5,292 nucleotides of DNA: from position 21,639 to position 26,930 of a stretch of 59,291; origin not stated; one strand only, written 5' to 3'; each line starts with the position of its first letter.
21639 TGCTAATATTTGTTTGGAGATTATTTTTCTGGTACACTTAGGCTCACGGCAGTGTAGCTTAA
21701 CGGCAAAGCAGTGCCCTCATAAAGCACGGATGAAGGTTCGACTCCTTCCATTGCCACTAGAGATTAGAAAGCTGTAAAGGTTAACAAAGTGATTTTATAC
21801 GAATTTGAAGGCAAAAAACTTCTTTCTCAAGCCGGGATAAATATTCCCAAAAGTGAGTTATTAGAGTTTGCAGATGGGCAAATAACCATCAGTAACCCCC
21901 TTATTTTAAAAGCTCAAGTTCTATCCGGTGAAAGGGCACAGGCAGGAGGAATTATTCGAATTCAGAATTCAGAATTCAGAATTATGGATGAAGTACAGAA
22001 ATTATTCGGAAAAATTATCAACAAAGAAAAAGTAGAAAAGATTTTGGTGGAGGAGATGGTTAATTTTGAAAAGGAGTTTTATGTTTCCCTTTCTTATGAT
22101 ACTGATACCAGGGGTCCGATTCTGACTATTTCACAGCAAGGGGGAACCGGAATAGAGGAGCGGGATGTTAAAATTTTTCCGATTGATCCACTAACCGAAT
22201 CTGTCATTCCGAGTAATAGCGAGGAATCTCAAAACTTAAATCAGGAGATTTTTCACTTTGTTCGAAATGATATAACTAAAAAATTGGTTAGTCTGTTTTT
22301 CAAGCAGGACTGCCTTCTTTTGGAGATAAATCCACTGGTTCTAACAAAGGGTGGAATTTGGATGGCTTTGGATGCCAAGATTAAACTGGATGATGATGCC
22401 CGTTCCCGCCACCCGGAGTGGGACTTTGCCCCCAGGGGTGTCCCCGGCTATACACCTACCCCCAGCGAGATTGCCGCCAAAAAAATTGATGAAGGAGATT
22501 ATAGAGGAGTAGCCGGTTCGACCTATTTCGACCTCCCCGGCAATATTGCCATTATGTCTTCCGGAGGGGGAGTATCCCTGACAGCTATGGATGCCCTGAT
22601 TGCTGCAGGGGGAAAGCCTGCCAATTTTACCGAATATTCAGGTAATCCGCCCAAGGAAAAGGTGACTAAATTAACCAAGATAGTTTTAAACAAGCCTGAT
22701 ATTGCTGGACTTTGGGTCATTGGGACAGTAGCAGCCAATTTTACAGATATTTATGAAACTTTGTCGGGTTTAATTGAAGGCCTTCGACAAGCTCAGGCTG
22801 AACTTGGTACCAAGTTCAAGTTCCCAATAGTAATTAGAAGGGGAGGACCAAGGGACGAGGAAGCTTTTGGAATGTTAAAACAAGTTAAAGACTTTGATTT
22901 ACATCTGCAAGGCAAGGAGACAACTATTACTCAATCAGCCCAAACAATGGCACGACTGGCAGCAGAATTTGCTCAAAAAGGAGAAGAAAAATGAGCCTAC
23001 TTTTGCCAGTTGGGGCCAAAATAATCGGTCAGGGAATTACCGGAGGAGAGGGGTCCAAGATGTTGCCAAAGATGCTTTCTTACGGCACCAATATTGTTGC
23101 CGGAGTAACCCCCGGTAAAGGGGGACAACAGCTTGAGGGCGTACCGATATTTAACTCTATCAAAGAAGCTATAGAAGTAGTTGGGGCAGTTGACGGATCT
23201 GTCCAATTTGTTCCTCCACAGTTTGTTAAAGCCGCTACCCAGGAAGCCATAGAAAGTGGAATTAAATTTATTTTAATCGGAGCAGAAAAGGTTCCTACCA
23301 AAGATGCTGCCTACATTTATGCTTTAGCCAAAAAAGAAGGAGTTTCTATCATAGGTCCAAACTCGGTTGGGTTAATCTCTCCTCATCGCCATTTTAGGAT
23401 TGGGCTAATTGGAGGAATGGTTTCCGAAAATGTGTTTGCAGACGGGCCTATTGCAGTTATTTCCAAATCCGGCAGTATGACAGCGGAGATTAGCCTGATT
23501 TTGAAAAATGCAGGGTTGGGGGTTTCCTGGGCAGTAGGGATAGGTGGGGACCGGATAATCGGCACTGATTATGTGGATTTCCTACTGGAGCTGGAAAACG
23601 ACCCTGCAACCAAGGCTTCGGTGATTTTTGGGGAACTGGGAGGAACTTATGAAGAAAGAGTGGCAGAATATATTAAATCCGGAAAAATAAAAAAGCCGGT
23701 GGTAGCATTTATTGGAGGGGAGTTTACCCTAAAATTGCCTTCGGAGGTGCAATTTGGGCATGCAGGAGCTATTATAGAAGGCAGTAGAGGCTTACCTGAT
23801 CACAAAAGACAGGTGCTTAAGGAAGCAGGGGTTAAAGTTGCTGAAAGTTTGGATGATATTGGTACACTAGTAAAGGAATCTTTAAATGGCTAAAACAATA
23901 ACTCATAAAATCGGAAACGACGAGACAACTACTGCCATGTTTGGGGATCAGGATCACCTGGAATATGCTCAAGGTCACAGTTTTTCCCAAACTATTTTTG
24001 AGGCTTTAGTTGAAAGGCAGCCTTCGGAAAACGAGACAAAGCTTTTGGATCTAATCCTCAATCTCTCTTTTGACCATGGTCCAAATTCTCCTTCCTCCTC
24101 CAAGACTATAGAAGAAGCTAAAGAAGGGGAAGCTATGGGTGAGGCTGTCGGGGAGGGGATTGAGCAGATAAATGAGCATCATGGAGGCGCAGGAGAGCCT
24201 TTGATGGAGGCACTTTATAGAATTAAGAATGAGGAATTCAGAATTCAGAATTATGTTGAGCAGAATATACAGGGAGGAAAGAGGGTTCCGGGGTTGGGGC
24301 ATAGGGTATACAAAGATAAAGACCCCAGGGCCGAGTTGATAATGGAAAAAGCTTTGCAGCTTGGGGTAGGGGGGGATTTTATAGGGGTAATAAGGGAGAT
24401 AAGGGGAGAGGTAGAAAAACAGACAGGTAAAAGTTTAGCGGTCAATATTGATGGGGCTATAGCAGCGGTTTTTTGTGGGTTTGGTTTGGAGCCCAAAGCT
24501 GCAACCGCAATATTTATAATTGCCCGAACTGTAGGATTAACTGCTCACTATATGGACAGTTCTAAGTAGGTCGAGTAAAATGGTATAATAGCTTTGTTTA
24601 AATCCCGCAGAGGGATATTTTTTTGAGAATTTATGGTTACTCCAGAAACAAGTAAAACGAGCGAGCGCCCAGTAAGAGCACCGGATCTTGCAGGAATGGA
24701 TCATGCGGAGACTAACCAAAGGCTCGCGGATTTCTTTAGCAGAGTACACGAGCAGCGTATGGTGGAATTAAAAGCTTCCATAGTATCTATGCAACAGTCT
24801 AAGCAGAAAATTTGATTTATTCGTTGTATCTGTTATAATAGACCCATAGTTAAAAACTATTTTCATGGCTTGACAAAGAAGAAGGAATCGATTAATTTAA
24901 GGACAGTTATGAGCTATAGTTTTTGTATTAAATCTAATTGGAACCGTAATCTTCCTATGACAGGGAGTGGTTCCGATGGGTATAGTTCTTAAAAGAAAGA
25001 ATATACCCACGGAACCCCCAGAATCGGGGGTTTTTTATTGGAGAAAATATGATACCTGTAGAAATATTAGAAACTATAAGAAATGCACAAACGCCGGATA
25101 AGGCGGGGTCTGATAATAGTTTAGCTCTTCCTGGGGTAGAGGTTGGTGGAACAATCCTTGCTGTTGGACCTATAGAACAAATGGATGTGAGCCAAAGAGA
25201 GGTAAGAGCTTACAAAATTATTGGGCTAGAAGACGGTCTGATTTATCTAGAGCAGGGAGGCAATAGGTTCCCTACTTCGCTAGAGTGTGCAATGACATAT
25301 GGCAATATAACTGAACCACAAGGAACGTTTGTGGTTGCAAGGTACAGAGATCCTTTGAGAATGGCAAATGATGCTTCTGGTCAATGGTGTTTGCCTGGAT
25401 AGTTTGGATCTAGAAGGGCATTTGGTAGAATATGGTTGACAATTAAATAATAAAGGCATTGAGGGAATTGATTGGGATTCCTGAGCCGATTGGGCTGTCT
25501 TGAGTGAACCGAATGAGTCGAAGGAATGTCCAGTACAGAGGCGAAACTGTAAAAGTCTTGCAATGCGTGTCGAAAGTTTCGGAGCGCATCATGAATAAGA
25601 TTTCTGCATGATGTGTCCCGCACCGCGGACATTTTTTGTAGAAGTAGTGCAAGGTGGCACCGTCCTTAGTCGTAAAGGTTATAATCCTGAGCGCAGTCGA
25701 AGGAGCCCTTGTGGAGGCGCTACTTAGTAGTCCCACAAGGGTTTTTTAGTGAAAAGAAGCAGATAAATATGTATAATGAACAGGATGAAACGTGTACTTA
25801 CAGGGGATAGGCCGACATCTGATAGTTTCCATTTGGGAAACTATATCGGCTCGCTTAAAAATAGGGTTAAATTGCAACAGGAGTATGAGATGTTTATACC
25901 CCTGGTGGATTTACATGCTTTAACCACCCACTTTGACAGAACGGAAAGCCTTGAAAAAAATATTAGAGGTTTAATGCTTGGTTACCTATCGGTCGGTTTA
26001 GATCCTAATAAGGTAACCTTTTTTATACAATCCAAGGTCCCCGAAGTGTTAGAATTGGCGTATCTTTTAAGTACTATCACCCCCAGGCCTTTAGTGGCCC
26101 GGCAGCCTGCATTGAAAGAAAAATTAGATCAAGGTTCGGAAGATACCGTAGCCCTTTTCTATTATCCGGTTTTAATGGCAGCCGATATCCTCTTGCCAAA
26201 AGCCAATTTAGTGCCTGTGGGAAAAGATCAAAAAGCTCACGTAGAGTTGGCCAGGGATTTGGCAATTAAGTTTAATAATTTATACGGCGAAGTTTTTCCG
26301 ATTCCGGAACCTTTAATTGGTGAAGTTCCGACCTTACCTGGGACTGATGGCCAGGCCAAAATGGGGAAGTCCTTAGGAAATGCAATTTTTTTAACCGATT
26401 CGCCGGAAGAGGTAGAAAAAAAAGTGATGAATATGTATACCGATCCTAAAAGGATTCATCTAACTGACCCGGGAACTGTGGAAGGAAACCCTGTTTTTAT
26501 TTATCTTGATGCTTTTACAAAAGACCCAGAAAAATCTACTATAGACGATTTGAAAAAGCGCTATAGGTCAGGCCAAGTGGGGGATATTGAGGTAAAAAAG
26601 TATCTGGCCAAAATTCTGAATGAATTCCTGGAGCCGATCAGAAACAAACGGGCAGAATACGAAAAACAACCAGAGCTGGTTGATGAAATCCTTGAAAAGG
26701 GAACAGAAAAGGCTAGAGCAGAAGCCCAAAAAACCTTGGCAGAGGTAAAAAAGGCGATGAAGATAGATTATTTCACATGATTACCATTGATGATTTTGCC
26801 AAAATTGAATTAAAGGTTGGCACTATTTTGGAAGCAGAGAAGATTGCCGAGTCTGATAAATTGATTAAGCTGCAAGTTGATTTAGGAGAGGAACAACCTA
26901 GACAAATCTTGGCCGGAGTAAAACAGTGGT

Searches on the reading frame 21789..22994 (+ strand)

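Call 15: search_protein_families(library=ncbifam, proteins=[window:21789-22994:+], max_evalue=0.00001)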
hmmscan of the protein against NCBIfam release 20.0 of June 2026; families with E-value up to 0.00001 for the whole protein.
window:21789-22994:+ (401 aa): 3 families
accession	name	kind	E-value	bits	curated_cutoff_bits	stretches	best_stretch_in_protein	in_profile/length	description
NF001913.0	PRK00696.1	equivalog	3e-53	181.2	370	1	1-391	1-385/388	ADP-forming succinate--CoA ligase subunit beta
TIGR01016.1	sucCoAbeta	subfamily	1.3e-52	179.1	375.55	1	1-385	1-379/386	succinate-CoA ligase subunit beta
NF010647.0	PRK14046.1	equivalog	4.5e-31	108.3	604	1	2-364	2-362/392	malate--CoA ligase subunit beta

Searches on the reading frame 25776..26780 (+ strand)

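Call 15: search_protein_families(library=ncbifam, proteins=[window:25776-26780:+], max_evalue=0.00001)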
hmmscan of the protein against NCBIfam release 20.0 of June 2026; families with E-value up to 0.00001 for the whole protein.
window:25776-26780:+ (334 aa): 11 families
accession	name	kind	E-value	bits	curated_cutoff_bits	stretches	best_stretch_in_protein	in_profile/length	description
TIGR00233.1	trpS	equivalog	1.1e-94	317.4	176.75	1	4-328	2-326/328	tryptophan--tRNA ligase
NF008922.0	PRK12283.1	equivalog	1e-85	288.1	572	2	4-172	3-173/400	tryptophan--tRNA ligase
NF009207.0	PRK12556.1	equivalog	5.3e-77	258.9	479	1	4-330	3-331/332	tryptophan--tRNA ligase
NF008923.0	PRK12284.1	equivalog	4.2e-64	216.9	597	1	5-330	3-331/431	tryptophan--tRNA ligase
NF008927.0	PRK12285.1-4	equivalog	1e-25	90.6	478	1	6-315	75-379/385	tryptophan--tRNA ligase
NF008925.0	PRK12285.1-2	equivalog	1.5e-24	86.6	451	1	7-306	65-361/365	tryptophan--tRNA ligase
NF006330.0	PRK08560.1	equivalog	1.7e-23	83.2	220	1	15-299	42-335/342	tyrosine--tRNA ligase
NF008924.0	PRK12285.1-1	equivalog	1.6e-17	63.8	644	1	12-298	80-361/381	tryptophan--tRNA ligase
NF008926.0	PRK12285.1-3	equivalog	2.3e-14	53.1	320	1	6-168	67-230/429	tryptophan--tRNA ligase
TIGR00234.1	tyrS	equivalog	1.7e-11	43.8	113.8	1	4-220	35-257/406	tyrosine--tRNA ligase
NF008928.0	PRK12285.1-5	equivalog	3.8e-11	42.2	891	1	7-166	95-252/530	tryptophan--tRNA ligase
